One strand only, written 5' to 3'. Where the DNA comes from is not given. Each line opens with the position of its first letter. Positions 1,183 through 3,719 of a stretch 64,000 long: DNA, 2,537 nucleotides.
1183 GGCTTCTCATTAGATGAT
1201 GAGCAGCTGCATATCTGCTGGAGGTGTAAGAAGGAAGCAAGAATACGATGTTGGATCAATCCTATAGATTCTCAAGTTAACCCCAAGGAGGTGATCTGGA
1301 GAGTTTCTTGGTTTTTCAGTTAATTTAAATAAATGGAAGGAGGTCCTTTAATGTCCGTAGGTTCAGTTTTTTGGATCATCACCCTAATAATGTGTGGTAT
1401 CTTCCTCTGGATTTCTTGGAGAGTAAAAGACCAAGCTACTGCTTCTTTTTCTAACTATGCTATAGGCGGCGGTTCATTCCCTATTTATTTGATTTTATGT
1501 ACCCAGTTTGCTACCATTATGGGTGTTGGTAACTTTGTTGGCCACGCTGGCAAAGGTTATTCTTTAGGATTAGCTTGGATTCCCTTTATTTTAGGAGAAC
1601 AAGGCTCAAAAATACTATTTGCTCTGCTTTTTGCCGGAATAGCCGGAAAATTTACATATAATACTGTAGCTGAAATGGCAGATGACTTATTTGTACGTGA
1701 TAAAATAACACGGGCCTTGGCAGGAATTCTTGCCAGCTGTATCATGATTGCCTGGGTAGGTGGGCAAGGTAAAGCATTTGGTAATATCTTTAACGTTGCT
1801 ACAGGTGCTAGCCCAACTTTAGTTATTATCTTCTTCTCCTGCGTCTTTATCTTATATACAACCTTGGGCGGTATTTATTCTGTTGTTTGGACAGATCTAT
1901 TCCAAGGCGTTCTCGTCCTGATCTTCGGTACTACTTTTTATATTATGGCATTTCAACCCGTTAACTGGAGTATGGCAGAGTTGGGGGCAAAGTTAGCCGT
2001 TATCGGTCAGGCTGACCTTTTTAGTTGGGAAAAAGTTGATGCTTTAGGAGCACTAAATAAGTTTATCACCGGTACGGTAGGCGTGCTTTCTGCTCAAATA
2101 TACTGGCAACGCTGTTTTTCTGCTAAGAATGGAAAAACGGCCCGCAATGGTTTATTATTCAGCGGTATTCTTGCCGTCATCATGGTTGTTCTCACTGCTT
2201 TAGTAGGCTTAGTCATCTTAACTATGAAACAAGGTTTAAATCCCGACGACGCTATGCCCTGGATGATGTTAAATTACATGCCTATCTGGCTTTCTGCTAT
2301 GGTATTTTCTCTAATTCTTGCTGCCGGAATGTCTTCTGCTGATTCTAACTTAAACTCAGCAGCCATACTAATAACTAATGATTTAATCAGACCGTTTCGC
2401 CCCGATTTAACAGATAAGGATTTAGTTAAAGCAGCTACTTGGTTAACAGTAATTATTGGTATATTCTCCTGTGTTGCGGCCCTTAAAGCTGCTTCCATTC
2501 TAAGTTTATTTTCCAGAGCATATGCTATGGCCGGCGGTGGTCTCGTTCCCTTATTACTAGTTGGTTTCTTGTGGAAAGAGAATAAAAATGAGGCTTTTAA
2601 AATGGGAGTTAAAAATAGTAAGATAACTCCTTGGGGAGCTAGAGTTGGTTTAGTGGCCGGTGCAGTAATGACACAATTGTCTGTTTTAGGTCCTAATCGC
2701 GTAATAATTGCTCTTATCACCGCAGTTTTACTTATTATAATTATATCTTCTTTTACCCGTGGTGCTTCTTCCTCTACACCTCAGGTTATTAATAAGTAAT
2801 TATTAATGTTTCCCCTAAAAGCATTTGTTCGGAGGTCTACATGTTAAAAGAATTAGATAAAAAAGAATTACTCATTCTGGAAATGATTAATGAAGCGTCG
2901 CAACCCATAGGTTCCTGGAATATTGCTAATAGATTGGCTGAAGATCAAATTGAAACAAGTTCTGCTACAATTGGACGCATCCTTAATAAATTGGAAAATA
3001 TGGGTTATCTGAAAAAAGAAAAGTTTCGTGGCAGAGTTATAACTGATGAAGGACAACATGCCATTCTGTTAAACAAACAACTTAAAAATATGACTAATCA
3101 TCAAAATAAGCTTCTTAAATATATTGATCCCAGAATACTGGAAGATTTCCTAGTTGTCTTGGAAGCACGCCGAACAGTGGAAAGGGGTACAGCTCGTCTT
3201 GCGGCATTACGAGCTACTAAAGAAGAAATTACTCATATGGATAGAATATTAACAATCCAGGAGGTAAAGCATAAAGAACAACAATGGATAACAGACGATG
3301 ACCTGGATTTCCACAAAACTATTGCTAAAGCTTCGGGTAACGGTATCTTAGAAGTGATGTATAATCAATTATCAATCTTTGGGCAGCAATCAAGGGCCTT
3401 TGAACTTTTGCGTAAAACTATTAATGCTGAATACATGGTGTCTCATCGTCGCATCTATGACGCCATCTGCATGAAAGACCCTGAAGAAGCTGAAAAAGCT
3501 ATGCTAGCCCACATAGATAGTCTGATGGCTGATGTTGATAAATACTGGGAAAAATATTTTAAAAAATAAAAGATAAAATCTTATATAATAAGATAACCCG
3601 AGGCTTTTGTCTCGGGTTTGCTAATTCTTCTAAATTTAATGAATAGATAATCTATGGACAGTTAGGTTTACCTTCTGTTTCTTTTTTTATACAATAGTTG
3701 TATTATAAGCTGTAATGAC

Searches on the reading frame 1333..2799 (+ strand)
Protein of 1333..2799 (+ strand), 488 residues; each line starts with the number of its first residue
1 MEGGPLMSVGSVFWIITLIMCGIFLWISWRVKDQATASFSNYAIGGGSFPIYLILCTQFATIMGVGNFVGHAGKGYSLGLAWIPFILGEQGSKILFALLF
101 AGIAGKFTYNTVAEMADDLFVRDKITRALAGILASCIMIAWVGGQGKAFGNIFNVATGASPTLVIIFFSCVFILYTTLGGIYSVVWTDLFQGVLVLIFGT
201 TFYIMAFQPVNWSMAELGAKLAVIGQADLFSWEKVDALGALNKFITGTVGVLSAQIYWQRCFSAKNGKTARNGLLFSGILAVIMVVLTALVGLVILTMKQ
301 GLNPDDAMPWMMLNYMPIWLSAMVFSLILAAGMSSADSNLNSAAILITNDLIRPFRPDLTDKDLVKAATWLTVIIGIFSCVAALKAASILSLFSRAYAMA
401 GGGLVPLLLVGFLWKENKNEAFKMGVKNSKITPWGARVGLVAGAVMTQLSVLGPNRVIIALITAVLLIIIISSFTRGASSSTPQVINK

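Call 26: search_protein_families(library=pfam, proteins=[window:1333-2799:+], max_evalue=0.00001)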
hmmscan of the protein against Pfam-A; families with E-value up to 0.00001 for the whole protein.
window:1333-2799:+ (488 aa): 1 family
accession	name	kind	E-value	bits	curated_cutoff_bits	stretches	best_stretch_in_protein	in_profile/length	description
PF00474.23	SSF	-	7.6e-33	114.4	22.8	1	42-416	1-393/406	Sodium:solute symporter family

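Call 28: search_protein_families(library=ncbifam, proteins=[window:1333-2799:+], max_evalue=0.00001)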
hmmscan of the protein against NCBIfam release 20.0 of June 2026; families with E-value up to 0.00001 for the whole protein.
window:1333-2799:+ (488 aa): 5 families
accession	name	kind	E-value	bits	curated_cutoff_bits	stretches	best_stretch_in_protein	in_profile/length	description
TIGR00813.1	sss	superfamily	3e-45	155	184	1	42-421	1-403/411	sodium/solute symporter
TIGR02119.1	panF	equivalog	1.6e-23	83.4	328.05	1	17-473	9-466/471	sodium/pantothenate symporter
NF007790.0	PRK10484.1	equivalog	3.6e-23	82.2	401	1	16-438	7-453/527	solute:sodium symporter family transporter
TIGR03648.1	Na_symport_lg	subfamily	1e-15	57.2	320.75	2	15-199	3-182/547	VC_2705 family sodium/solute symporter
TIGR02121.1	Na_Pro_sym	equivalog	2.2e-14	53.1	515.5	1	36-483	25-477/488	sodium/proline symporter PutP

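Call 80: find_encoding_contigs(protein=window:1333-2799:+, flank=10000, max_places=3)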
Protein window:1333-2799:+ (488 aa): 1 contig read that carries it; 1 place shown.
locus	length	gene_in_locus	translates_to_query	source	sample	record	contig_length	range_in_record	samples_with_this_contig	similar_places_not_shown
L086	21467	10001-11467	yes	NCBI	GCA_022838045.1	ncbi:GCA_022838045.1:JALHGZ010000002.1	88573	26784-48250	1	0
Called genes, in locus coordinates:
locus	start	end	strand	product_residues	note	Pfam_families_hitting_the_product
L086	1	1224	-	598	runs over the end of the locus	PF13426:PAS_9 (faint), PF00158:Sigma54_activat, PF14532:Sigma54_activ_2, PF25601:AAA_lid_14, PF02954:HTH_8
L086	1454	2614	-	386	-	PF00696:AA_kinase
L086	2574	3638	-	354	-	PF01118:Semialdhyde_dh, PF02774:Semialdhyde_dhC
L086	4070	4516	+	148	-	PF04542:Sigma70_r2, PF08281:Sigma70_r4_2, PF04545:Sigma70_r4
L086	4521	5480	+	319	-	-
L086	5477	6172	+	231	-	-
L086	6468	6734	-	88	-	-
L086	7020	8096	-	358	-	PF01118:Semialdhyde_dh, PF02774:Semialdhyde_dhC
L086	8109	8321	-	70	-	-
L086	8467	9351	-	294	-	PF00701:DHDPS, PF01207:Dus (weak)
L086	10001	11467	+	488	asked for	PF00474:SSF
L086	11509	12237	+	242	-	PF08461:WHD_RNase_R, PF07729:FCD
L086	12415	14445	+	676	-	-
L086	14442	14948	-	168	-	PF09991:DUF2232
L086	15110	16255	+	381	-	PF24568:CC_PcsB, PF01551:Peptidase_M23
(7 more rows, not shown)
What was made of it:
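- On Sigma-54-dependent operon: A second sigma-54 activator lies about 9 kb upstream of the window on the same contig (call 80).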

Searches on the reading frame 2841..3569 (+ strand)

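Call 26: search_protein_families(library=pfam, proteins=[window:2841-3569:+], max_evalue=0.00001)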
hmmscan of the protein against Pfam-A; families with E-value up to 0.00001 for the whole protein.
window:2841-3569:+ (242 aa): 2 families
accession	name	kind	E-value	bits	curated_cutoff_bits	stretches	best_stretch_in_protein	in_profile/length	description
PF07729.17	FCD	-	2e-23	83.6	24.3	1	106-226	2-124/125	FCD domain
PF08461.16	HTH_12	-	1.1e-08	35.3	21.4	1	12-73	3-64/66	Ribonuclease R winged-helix domain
